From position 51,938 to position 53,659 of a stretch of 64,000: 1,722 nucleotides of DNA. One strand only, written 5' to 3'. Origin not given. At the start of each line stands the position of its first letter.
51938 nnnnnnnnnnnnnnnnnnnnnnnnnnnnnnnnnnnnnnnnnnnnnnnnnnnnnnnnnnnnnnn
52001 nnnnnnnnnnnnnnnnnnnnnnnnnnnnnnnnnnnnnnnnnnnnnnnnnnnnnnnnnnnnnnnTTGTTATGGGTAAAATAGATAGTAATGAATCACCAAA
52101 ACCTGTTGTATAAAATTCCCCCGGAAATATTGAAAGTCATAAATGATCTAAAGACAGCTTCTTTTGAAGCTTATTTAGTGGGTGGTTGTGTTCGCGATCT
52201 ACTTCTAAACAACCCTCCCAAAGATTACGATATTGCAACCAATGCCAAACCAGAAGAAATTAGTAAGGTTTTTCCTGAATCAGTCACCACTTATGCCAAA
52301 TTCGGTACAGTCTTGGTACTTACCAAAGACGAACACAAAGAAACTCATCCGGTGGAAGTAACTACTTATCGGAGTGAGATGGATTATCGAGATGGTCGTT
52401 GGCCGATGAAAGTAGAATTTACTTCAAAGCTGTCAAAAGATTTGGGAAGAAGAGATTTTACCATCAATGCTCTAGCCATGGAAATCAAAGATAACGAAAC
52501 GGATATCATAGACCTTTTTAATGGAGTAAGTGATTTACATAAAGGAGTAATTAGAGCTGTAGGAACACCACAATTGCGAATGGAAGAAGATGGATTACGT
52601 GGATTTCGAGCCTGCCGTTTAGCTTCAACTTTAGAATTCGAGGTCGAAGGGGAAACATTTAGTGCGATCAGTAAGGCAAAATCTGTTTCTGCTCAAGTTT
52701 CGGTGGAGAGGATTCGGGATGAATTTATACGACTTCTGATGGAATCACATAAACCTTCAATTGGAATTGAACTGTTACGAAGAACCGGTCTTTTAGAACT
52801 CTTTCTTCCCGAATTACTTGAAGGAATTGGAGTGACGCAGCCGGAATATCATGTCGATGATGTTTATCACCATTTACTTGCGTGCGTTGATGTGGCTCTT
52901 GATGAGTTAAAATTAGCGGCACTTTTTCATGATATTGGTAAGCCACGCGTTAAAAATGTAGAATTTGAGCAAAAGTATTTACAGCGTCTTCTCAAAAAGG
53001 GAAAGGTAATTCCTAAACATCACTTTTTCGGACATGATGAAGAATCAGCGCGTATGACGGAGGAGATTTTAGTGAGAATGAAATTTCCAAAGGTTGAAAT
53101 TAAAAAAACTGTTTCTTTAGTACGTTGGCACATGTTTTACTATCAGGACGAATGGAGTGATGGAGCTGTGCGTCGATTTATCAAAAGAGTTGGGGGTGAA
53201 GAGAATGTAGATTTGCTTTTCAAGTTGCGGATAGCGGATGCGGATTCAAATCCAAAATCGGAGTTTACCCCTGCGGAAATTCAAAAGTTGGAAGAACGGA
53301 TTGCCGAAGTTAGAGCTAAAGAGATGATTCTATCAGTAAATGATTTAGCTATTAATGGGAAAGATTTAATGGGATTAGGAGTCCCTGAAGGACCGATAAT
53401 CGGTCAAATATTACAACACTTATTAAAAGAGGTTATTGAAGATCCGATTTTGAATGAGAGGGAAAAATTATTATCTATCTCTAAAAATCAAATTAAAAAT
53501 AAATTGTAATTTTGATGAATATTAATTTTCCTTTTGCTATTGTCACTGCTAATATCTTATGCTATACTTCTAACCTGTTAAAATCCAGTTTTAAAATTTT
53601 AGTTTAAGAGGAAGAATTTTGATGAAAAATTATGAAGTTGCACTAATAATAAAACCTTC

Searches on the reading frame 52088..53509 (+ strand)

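Call 78: search_protein_families(library=pfam, proteins=[window:52088-53509:+], max_evalue=0.00001)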
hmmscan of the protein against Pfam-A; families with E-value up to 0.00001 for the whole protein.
window:52088-53509:+ (473 aa): 4 families
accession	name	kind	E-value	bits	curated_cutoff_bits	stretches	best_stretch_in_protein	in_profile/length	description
PF01743.26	PolyA_pol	-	1.2e-37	129.5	23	1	28-156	1-126/126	Poly A polymerase head domain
PF12627.12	PolyA_pol_RNAbd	-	1.4e-14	54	22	1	184-243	2-60/64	Probable RNA and SrmB- binding site of polymerase A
PF13735.12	tRNA_NucTran2_2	-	1.7e-12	48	27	1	324-463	24-147/149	tRNA nucleotidyltransferase domain 2 putative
PF01966.28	HD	-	3.2e-08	34.3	22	1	269-385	22-112/116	HD domain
